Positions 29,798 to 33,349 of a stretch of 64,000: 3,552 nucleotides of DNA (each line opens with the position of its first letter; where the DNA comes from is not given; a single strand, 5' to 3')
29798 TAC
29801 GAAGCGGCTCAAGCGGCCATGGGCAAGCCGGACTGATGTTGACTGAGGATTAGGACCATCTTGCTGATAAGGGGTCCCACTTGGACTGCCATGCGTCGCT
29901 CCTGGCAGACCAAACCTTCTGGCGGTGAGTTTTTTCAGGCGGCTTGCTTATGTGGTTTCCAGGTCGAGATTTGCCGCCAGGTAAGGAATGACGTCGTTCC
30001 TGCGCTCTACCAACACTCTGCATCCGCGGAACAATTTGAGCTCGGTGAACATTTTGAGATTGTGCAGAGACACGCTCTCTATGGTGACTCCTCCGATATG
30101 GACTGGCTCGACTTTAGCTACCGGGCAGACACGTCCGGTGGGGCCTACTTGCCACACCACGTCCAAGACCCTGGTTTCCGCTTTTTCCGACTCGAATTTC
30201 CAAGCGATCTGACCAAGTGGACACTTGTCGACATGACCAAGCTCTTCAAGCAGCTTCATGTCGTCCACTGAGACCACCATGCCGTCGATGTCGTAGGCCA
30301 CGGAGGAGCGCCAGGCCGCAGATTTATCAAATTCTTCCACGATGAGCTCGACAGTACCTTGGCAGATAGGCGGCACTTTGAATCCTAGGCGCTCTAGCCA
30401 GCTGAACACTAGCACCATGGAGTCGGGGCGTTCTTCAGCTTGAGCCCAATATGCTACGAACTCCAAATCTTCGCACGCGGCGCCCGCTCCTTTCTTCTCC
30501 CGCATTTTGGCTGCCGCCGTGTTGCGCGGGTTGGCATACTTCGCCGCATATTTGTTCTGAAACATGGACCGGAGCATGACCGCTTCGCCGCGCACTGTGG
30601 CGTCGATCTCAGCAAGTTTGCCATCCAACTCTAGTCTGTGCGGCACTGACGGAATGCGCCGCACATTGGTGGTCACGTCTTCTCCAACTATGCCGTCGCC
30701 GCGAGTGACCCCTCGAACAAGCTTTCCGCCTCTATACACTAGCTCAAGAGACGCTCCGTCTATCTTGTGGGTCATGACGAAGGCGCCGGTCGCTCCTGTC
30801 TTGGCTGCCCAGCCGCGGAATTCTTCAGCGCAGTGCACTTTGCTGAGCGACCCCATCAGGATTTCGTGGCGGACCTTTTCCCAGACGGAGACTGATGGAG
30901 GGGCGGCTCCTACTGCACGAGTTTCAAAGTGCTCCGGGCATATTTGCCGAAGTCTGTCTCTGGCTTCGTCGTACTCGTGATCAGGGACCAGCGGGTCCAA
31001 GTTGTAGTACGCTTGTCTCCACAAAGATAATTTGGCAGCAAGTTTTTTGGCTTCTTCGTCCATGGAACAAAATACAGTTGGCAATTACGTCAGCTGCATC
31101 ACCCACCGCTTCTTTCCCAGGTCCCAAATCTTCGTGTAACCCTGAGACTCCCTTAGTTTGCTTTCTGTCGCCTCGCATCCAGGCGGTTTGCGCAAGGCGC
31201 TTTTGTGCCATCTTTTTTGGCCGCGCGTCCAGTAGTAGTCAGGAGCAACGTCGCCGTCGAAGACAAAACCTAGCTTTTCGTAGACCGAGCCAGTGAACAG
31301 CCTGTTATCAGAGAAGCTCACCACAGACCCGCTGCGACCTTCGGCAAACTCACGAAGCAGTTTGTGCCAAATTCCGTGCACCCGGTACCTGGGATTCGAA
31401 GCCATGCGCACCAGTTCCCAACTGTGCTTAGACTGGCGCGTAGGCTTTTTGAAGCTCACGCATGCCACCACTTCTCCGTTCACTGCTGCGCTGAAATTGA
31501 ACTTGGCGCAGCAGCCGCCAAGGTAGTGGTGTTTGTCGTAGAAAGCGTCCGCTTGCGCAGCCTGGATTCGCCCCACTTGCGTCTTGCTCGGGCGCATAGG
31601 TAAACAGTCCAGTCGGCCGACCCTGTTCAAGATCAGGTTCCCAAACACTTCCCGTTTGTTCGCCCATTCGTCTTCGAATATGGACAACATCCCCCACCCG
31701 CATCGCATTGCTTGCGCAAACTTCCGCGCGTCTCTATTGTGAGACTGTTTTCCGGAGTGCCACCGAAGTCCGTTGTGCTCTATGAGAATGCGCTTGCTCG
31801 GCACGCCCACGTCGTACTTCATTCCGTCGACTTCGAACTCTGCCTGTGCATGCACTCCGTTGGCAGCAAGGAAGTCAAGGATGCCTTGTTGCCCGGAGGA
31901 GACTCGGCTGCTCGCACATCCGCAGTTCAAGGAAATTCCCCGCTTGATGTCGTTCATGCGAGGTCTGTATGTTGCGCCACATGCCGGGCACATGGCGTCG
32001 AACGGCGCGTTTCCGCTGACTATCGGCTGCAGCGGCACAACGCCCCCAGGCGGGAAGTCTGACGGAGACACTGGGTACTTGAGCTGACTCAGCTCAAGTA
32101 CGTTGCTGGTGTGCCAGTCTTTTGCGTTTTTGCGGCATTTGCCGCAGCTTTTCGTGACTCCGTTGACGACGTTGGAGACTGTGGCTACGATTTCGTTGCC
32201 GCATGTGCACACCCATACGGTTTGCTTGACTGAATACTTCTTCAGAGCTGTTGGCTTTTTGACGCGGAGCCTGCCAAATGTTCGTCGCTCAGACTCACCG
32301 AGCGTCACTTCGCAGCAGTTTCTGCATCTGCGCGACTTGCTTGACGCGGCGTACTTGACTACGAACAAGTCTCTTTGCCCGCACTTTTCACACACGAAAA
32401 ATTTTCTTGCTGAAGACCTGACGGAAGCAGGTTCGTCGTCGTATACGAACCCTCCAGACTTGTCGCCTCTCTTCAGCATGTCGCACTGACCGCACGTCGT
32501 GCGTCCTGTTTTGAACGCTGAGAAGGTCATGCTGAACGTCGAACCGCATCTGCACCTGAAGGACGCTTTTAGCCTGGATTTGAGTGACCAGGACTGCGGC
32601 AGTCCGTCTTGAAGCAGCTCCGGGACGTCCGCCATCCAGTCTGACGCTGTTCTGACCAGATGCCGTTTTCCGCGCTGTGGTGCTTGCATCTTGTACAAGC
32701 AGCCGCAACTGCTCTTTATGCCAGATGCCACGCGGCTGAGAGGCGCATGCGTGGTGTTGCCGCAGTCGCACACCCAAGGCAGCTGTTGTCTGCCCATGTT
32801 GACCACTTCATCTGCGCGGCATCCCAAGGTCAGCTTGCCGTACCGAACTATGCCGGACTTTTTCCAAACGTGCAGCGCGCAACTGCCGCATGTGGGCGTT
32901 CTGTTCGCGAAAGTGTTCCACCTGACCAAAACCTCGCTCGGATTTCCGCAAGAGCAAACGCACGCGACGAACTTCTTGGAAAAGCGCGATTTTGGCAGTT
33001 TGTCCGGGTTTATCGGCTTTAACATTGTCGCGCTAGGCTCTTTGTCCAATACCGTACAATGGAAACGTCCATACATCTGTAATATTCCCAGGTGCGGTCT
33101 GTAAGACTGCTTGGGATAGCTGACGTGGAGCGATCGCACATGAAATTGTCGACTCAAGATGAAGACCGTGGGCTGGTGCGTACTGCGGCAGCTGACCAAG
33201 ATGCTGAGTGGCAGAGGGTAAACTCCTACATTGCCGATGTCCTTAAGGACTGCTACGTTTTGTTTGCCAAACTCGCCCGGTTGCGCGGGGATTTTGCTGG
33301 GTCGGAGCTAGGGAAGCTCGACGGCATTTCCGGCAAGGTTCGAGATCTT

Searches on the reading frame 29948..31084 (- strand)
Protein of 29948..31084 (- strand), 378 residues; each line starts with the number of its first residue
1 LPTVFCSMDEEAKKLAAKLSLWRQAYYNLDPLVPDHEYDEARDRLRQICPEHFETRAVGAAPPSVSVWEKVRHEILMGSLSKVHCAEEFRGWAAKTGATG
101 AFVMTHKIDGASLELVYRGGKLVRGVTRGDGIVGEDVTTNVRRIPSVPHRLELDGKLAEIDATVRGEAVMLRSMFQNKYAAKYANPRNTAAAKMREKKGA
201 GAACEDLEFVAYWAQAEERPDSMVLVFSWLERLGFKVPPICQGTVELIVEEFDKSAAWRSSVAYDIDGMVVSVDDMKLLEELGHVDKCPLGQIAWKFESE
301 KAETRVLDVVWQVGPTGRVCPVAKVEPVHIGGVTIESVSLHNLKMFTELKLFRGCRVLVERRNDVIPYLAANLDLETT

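Call 94: search_protein_families(library=phrogs, proteins=[window:29948-31084:-], max_evalue=0.0001)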
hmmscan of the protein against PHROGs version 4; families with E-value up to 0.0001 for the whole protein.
window:29948-31084:- (378 aa): 2 families
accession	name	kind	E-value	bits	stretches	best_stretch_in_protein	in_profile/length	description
phrog_3869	-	DNA, RNA and nucleotide metabolism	1.8e-103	348.3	1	10-371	7-379/656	NAD-dependent DNA ligase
phrog_3359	-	DNA, RNA and nucleotide metabolism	1.2e-50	173.6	1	19-369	8-319/325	NAD-dependent DNA ligase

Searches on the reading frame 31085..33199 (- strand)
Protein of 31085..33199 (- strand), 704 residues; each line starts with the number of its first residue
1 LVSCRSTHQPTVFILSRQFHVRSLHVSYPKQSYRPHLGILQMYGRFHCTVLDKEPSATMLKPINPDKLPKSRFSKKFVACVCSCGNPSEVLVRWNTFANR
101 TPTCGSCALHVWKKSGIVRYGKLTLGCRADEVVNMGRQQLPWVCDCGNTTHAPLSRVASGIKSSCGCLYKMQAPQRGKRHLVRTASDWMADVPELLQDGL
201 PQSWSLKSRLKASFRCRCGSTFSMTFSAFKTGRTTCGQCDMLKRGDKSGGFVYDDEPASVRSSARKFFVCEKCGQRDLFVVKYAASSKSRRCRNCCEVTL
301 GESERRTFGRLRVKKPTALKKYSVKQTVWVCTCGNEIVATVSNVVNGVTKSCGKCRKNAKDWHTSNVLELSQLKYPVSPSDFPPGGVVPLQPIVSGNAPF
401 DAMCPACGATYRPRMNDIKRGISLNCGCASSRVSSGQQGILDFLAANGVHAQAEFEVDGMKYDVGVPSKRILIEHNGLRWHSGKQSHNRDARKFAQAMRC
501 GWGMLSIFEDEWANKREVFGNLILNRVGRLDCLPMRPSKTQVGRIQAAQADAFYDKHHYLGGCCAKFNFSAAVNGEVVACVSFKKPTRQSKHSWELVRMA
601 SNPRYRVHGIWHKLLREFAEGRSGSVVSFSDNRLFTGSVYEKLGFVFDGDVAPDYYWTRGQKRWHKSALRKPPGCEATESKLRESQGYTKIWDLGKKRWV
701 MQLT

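Call 94: search_protein_families(library=phrogs, proteins=[window:31085-33199:-], max_evalue=0.0001)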
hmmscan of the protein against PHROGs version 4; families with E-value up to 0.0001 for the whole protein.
window:31085-33199:- (704 aa): 6 families
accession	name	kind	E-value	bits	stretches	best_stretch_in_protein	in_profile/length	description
phrog_559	-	DNA, RNA and nucleotide metabolism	1.3e-70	239.9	2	211-702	89-600/607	HNH endonuclease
phrog_3339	-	DNA, RNA and nucleotide metabolism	2.1e-51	176.6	1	314-702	165-534/536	homing endonuclease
phrog_29804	-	unknown function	5.6e-26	92.5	1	454-663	269-476/534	-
phrog_374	-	DNA, RNA and nucleotide metabolism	1.3e-15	58.3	2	65-180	147-261/617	HNH endonuclease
phrog_1384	-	other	1.2e-05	25.9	1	539-703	20-197/245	Mom-like DNA modification protein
phrog_4538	-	unknown function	6.4e-05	23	1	401-478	199-278/447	-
